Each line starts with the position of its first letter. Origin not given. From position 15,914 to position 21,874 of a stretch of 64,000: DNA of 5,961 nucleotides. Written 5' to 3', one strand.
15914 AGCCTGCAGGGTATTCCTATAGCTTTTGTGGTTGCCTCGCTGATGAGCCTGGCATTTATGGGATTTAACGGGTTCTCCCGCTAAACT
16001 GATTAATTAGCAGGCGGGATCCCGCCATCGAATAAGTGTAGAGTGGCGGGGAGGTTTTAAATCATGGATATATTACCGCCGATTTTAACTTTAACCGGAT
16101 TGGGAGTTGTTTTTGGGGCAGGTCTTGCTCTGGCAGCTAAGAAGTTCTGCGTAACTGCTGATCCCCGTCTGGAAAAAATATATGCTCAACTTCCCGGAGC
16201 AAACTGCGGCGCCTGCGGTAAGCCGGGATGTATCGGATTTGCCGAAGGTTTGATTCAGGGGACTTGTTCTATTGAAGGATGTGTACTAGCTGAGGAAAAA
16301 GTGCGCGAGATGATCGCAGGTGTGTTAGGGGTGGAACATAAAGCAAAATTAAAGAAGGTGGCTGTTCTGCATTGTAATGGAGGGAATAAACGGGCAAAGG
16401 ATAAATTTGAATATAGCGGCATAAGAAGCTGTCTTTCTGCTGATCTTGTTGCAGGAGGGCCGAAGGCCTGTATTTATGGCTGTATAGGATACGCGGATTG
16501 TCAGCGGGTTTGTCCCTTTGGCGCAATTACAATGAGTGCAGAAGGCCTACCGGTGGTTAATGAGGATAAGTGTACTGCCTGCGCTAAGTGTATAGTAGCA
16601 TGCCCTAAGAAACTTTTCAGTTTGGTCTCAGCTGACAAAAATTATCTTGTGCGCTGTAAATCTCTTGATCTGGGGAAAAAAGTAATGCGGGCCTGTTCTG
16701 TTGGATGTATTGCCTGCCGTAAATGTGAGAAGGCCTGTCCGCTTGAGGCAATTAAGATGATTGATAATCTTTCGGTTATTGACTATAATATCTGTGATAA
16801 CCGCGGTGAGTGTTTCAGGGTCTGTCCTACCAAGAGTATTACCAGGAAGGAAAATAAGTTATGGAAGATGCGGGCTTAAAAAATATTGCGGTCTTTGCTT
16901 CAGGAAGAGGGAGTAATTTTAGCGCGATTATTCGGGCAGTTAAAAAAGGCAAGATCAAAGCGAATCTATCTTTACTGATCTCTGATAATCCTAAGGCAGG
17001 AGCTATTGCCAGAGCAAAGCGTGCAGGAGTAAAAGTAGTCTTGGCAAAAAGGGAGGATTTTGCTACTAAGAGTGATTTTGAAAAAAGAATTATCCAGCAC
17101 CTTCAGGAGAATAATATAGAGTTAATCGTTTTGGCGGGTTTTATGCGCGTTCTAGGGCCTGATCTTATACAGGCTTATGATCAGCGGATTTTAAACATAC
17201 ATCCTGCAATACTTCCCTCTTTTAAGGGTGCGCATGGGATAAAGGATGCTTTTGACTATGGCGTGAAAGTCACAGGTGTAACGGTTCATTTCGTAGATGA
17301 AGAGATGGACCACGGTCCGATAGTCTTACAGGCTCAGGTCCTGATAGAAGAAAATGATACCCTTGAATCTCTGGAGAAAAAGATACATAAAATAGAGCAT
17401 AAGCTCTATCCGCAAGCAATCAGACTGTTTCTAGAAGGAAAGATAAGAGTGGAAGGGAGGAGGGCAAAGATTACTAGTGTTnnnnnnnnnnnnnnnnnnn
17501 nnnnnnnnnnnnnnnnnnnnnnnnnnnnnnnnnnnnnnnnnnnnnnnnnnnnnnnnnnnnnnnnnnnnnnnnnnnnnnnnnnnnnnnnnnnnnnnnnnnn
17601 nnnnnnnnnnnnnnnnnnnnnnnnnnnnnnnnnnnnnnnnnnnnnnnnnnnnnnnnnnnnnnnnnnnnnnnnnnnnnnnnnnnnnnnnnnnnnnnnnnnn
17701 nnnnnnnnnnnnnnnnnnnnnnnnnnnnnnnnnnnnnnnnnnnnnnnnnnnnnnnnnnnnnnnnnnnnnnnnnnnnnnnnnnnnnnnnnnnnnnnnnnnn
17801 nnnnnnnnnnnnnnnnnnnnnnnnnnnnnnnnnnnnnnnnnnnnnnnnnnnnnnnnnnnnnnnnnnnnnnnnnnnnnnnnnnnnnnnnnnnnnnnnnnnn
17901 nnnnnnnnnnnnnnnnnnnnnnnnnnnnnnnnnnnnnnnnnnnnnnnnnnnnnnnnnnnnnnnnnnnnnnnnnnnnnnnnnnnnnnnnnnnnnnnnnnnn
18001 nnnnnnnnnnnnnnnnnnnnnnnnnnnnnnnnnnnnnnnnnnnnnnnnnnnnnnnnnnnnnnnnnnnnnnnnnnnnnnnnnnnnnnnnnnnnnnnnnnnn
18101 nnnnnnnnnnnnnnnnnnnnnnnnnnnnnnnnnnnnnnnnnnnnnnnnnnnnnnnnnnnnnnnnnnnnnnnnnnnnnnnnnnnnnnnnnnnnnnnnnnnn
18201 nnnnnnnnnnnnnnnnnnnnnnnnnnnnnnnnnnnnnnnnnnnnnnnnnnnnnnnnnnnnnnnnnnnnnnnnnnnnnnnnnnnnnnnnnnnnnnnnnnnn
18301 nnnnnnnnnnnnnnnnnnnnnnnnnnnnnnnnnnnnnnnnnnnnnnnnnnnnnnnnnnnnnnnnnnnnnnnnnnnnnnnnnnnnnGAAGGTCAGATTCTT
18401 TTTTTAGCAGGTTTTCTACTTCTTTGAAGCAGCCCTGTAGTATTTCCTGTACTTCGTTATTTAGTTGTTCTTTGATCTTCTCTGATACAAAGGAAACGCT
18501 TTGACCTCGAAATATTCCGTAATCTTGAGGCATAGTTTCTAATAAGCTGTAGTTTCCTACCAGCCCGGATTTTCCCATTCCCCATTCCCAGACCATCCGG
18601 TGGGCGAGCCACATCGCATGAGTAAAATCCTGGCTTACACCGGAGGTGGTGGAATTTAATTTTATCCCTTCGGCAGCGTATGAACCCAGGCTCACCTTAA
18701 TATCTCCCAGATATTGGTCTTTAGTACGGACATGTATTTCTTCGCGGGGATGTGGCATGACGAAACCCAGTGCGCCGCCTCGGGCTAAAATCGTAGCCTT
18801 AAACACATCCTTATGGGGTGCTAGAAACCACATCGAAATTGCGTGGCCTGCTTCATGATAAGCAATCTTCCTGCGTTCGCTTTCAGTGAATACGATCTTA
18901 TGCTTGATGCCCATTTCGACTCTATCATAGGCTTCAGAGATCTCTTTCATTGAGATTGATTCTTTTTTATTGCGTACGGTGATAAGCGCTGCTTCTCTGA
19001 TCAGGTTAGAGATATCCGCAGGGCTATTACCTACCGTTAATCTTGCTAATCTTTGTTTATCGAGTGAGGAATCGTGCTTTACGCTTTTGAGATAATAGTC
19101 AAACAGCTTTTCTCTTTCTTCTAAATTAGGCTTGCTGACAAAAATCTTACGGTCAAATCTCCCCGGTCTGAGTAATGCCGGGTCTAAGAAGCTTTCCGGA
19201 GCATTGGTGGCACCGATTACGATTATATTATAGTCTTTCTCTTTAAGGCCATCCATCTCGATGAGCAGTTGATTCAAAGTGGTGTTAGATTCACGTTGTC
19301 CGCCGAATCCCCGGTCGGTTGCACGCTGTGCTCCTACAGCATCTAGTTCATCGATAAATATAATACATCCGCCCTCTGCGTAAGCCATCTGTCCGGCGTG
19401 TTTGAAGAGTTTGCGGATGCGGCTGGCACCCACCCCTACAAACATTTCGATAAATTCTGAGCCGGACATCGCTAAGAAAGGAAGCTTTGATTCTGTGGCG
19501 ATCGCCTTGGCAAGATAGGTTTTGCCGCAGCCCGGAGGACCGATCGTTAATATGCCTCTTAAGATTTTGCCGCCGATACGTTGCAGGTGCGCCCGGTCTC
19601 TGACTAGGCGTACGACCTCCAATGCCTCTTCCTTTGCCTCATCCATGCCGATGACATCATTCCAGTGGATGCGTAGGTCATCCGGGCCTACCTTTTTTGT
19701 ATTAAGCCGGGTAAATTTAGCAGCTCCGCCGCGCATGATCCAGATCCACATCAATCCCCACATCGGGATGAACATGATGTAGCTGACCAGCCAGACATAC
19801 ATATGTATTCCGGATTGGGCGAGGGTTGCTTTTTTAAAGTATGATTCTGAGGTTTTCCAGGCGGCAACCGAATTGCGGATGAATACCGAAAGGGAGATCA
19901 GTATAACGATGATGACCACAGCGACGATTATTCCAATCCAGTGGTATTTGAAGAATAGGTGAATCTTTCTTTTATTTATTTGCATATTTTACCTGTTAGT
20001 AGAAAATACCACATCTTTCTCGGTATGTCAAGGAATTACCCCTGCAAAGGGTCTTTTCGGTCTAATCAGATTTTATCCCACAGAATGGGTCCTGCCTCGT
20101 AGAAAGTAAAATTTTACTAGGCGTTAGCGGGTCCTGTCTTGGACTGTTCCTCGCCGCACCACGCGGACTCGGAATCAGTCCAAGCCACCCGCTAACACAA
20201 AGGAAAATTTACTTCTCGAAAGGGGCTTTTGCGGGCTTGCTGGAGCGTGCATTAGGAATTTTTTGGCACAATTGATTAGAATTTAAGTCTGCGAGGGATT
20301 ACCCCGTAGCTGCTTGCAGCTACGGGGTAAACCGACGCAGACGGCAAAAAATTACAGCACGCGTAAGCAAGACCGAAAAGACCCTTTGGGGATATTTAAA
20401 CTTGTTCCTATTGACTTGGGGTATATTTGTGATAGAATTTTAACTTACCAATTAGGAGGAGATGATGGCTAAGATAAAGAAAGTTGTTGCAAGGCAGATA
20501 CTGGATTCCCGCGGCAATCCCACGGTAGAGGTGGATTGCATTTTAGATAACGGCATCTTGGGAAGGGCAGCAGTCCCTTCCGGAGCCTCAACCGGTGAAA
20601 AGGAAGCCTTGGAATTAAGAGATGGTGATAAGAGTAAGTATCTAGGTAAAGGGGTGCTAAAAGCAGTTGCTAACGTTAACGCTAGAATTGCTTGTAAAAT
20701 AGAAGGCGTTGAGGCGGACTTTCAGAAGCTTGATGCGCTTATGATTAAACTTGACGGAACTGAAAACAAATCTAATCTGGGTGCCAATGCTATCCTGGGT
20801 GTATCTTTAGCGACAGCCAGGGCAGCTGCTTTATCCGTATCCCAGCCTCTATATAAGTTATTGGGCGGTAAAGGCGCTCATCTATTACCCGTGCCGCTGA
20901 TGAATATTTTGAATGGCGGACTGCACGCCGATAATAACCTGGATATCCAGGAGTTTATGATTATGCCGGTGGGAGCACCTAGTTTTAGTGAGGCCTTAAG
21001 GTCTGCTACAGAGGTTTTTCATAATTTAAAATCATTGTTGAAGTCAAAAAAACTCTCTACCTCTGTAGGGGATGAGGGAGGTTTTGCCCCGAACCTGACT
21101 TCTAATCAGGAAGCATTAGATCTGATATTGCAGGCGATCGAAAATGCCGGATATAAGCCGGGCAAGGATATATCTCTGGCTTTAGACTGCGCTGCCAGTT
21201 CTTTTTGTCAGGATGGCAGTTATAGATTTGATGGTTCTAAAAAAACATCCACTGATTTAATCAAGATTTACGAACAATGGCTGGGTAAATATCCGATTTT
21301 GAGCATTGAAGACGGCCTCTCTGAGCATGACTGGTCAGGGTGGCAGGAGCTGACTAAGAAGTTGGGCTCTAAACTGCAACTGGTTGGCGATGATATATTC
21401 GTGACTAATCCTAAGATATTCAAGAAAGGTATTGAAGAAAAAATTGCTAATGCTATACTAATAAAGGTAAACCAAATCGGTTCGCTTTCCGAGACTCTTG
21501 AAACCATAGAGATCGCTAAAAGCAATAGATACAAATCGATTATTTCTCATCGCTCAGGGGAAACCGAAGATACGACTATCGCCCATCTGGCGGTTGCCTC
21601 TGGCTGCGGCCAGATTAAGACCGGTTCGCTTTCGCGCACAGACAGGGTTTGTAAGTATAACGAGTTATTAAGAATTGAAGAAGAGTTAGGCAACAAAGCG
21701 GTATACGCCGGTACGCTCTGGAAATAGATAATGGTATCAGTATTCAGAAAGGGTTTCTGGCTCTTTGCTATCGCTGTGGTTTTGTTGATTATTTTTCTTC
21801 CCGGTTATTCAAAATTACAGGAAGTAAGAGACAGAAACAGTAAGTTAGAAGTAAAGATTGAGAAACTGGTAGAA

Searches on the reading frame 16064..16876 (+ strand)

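Call 85: search_protein_families(library=pfam, max_evalue=0.001, proteins=[window:16064-16876:+])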
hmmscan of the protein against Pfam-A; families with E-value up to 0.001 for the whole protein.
window:16064-16876:+ (271 aa): 10 families
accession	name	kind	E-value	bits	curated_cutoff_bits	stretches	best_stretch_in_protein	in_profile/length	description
PF12838.12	Fer4_7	-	5.3e-11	43.3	27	2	140-183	2-51/52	4Fe-4S dicluster domain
PF04060.18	FeS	-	1.3e-10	41.2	23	1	43-74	1-32/33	Putative Fe-S cluster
PF14697.11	Fer4_21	-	2.7e-10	40.7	35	2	140-181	8-52/59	4Fe-4S dicluster domain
PF13187.11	Fer4_9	-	5.5e-10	39.6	27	2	140-183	2-50/52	4Fe-4S dicluster domain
PF12837.12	Fer4_6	-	5.9e-10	39.1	25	1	163-181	2-20/24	4Fe-4S binding domain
PF00037.32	Fer4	-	1.8e-09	37.5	21.1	1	163-182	1-20/24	4Fe-4S binding domain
PF13484.11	Fer4_16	-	6.1e-09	37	30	0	169-188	1-20/66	4Fe-4S double cluster binding domain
PF13237.11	Fer4_10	-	3.4e-08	33.7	25.5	1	140-181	9-53/53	4Fe-4S dicluster domain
PF25160.1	LdpA_Fe-S-bd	-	9.4e-06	25.8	27.6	1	146-186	9-44/49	LdpA Fe-S cluster-binding domain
PF12797.12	Fer4_2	-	0.00029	21.1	24.5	1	163-181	3-21/22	4Fe-4S binding domain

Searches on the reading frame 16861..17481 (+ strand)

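Call 85: search_protein_families(library=pfam, max_evalue=0.001, proteins=[window:16861-17481:+])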
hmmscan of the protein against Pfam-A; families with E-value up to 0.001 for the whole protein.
window:16861-17481:+ (207 aa): 1 family
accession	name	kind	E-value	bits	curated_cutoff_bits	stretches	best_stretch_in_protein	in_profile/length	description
PF00551.24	Formyl_trans_N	-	1.6e-58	197.9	26.1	1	7-187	1-181/181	Formyl transferase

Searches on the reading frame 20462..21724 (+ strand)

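Call 85: search_protein_families(library=pfam, max_evalue=0.001, proteins=[window:20462-21724:+])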
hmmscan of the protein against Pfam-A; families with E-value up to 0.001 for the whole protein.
window:20462-21724:+ (421 aa): 3 families
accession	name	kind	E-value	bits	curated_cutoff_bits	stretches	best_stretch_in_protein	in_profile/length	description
PF00113.28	Enolase_C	-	1.3e-124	415.8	21.5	1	140-418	2-290/296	Enolase, C-terminal TIM barrel domain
PF03952.21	Enolase_N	-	4.1e-55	186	35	1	5-134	1-131/131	Enolase, N-terminal domain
PF13378.12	MR_MLE_C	-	0.00016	21.9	29.4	1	272-387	65-176/219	Enolase C-terminal domain-like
